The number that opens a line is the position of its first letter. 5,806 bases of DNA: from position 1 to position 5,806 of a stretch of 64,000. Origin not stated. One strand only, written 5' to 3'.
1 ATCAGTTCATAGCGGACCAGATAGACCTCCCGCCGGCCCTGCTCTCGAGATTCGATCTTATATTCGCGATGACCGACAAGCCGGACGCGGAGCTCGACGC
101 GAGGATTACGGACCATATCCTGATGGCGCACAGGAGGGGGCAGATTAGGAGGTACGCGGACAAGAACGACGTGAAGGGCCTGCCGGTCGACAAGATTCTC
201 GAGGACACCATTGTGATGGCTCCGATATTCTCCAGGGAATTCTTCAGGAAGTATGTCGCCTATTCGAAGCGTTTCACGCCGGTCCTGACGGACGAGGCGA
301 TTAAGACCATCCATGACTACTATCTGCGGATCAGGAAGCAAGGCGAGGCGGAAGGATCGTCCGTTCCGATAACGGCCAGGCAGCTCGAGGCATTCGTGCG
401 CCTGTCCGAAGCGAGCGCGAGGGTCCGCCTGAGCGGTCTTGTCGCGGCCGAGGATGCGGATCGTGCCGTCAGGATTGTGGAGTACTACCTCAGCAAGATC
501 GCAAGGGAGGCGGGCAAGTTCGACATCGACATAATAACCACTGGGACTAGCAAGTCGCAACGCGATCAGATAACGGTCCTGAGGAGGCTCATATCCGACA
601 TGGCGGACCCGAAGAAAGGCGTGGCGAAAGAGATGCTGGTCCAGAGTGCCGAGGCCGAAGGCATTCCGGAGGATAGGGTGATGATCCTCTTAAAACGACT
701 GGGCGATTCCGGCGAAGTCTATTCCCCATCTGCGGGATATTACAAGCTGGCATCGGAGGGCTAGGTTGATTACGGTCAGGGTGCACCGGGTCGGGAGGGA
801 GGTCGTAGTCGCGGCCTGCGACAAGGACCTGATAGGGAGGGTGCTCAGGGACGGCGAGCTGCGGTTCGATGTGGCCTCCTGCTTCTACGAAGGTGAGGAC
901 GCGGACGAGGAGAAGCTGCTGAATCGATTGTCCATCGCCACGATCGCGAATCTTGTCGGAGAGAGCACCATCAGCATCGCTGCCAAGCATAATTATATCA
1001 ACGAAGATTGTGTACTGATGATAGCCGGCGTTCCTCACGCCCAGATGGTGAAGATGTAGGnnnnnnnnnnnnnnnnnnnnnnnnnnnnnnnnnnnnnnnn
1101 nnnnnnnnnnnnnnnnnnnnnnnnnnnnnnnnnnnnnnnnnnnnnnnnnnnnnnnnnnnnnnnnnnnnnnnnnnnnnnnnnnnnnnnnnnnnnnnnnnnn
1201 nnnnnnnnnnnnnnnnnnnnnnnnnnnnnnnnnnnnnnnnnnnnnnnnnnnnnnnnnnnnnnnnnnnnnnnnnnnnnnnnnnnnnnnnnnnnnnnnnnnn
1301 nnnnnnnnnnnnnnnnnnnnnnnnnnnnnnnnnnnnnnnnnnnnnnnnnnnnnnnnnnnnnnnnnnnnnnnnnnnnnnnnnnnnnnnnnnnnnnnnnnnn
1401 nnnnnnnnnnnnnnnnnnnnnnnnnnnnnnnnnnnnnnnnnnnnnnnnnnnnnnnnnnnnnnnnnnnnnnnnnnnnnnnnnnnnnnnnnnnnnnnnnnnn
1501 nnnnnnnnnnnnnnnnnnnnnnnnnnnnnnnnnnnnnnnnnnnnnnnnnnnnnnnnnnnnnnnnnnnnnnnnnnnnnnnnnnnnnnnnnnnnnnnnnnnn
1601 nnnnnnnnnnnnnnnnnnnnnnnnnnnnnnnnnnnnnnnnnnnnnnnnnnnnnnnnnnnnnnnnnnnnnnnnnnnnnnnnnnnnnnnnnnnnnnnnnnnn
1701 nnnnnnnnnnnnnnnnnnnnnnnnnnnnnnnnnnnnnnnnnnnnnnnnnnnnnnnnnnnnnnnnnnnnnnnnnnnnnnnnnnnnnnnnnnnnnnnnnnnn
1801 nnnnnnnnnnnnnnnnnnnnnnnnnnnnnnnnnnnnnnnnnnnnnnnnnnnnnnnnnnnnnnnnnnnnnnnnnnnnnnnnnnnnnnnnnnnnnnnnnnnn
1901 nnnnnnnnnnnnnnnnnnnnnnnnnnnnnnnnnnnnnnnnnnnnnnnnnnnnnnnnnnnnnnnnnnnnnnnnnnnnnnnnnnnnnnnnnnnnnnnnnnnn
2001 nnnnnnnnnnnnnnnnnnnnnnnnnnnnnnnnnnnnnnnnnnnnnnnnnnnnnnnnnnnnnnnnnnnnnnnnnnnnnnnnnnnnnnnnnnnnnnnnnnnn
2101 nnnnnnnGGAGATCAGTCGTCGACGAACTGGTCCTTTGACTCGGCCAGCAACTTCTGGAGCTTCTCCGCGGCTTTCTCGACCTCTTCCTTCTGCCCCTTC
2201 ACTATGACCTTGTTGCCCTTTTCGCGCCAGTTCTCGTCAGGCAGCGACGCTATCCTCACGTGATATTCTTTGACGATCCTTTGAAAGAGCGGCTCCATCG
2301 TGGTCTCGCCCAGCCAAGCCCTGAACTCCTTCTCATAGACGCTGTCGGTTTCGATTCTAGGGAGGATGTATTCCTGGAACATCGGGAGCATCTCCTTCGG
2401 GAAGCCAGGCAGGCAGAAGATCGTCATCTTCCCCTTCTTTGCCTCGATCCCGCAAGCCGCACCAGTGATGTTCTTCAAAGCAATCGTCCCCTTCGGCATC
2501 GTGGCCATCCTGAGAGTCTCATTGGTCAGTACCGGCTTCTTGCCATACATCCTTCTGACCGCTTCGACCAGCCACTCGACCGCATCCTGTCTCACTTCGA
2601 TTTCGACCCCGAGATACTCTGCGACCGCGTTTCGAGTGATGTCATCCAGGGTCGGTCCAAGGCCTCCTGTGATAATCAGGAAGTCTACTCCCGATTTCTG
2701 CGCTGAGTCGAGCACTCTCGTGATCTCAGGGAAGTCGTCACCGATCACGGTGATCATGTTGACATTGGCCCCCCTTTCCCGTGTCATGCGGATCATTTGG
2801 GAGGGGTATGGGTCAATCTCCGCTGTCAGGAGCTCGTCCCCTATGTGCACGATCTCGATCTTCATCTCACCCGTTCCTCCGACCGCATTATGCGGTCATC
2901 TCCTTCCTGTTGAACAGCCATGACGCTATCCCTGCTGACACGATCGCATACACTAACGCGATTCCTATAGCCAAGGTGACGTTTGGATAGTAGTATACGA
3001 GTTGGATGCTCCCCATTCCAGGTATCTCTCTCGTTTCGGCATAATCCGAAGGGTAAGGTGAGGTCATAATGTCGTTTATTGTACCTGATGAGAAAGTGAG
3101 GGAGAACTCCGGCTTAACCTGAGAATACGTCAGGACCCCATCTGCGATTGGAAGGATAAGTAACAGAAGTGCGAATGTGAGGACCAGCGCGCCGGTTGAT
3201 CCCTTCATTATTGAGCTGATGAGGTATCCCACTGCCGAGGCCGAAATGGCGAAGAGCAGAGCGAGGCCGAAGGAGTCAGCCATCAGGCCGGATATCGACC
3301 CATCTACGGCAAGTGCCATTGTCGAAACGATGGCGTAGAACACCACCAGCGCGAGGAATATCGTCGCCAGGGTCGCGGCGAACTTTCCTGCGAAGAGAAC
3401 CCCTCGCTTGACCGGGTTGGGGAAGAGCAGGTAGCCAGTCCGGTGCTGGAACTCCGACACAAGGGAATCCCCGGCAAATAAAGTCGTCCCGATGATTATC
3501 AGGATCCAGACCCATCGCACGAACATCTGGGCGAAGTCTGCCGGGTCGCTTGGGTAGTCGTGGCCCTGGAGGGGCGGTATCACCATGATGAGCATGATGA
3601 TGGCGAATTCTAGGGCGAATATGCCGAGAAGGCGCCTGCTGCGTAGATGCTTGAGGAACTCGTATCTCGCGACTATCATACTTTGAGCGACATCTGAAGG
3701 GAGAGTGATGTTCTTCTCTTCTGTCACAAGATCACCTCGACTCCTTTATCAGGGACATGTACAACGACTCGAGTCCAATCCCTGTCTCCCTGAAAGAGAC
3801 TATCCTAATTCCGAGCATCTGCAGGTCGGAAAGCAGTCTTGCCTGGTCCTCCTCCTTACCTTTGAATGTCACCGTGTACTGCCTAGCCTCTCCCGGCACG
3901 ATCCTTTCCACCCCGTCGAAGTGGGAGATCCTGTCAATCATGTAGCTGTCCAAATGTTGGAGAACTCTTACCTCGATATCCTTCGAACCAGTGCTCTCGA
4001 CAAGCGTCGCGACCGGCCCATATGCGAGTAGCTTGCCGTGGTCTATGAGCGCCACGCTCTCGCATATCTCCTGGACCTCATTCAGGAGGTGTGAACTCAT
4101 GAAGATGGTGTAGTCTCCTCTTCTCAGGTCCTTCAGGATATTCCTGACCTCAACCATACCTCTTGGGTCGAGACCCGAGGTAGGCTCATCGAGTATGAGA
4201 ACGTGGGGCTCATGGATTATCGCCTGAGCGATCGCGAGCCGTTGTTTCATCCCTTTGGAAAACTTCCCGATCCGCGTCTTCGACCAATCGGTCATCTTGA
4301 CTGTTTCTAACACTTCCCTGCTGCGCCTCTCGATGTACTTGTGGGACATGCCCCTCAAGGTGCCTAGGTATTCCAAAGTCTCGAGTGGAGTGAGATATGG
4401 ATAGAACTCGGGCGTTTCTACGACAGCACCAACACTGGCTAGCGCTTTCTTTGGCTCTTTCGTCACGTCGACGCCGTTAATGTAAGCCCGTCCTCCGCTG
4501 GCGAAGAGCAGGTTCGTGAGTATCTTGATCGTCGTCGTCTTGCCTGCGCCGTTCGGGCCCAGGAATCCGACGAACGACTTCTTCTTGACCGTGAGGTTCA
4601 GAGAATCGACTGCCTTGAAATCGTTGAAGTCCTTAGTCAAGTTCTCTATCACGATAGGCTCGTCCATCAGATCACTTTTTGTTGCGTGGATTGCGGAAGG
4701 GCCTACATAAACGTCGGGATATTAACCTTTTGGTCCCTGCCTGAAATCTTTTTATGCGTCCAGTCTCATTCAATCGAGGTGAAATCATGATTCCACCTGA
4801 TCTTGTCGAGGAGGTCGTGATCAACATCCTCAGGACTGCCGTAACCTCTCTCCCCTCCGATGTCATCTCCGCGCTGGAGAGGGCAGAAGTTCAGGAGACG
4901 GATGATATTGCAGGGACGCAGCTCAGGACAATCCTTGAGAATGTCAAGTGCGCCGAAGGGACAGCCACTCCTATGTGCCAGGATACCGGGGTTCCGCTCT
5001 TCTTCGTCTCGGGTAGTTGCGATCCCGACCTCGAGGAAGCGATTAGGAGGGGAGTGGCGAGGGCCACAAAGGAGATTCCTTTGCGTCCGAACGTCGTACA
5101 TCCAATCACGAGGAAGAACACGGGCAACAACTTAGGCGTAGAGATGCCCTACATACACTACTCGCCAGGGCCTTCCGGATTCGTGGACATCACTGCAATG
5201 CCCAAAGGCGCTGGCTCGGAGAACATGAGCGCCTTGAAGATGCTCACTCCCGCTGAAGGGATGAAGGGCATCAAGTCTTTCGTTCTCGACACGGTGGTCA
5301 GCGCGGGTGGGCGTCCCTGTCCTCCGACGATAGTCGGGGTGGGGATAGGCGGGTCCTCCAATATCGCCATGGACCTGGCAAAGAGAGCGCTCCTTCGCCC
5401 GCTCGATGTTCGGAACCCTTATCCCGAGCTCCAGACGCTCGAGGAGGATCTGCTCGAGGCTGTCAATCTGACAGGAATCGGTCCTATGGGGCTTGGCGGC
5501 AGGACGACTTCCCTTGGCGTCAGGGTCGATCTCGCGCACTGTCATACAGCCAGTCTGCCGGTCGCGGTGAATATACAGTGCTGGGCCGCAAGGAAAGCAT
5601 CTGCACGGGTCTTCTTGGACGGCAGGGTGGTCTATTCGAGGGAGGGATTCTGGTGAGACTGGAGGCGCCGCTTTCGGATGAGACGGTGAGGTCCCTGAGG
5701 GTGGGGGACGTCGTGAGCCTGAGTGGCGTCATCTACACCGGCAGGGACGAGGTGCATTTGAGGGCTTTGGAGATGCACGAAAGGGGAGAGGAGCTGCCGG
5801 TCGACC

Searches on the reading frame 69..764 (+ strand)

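Call 70: search_protein_families(library=pfam, proteins=[window:69-764:+], max_evalue=0.001)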
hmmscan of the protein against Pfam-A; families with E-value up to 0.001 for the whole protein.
window:69-764:+ (231 aa): 1 family
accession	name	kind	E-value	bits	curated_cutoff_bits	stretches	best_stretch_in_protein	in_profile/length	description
PF17855.7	MCM_lid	-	1.2e-26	93.4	27.4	1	57-138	1-84/87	MCM AAA-lid domain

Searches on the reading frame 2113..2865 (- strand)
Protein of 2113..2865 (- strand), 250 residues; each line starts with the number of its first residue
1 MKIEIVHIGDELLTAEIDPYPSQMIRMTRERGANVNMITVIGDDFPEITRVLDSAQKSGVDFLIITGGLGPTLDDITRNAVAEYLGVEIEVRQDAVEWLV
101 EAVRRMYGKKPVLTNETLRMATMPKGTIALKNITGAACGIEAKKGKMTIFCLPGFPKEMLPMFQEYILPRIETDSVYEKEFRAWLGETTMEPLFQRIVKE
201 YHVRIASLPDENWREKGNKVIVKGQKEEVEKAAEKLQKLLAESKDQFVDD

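Call 70: search_protein_families(library=pfam, proteins=[window:2113-2865:-], max_evalue=0.001)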
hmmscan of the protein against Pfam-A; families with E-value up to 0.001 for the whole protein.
window:2113-2865:- (250 aa): 2 families
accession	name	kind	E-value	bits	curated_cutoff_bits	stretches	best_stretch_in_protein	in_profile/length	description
PF00994.29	MoCF_biosynth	-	2.1e-26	92.8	26.6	1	5-172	2-143/144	Probable molybdopterin binding domain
PF24102.1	FLAD1_M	-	0.00027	21.1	27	1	176-243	2-72/78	FAD synthase, middle domain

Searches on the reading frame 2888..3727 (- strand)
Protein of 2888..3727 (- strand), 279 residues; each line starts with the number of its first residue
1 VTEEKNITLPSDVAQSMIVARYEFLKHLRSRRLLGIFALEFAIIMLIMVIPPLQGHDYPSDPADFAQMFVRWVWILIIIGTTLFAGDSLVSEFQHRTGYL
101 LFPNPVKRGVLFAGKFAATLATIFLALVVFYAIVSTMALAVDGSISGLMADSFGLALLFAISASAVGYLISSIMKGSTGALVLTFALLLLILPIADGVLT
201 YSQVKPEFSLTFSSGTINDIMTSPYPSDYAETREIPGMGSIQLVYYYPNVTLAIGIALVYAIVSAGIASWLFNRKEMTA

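Call 70: search_protein_families(library=pfam, proteins=[window:2888-3727:-], max_evalue=0.001)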
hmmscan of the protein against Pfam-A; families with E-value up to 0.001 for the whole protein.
window:2888-3727:- (279 aa): 3 families
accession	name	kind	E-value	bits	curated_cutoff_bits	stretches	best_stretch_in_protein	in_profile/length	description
PF12679.13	ABC2_membrane_2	-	3.8e-10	39.9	27.2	1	17-277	1-283/283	ABC-2 family transporter protein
PF12730.13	ABC2_membrane_4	-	7.8e-08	32.9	27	1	21-188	3-176/179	ABC-2 family transporter protein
PF12698.13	ABC2_membrane_3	-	1.4e-05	24.9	31.6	1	61-194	156-285/347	ABC-2 family transporter protein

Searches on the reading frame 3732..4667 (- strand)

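Call 70: search_protein_families(library=pfam, proteins=[window:3732-4667:-], max_evalue=0.001)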
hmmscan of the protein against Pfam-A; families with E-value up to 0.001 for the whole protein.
window:3732-4667:- (311 aa): 3 families
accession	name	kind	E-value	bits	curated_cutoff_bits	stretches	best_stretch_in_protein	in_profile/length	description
PF00005.33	ABC_tran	-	6.1e-29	101.8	25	1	21-164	2-137/137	ABC transporter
PF13304.12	AAA_21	-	8.1e-14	52.8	27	1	119-195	221-300/304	AAA domain, putative AbiEii toxin, Type IV TA system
PF03215.21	Rad17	-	0.0007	20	23.8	0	20-92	35-106/186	Rad17 P-loop domain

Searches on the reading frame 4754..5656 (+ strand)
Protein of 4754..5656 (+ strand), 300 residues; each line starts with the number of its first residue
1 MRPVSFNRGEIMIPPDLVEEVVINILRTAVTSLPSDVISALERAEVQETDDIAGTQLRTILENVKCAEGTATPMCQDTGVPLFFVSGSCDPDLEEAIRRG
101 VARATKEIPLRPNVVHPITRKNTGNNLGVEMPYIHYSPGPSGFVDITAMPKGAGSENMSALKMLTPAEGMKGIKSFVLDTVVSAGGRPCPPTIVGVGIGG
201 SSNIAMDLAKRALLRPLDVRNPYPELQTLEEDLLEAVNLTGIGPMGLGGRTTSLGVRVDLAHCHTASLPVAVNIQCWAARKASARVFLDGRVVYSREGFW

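Call 70: search_protein_families(library=pfam, proteins=[window:4754-5656:+], max_evalue=0.001)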
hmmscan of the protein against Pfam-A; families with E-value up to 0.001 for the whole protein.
window:4754-5656:+ (300 aa): 1 family
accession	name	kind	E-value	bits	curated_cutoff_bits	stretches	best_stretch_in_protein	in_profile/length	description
PF05681.19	Fumerase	-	1.9e-96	322.9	25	1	20-284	2-269/270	Fumarate hydratase (Fumerase)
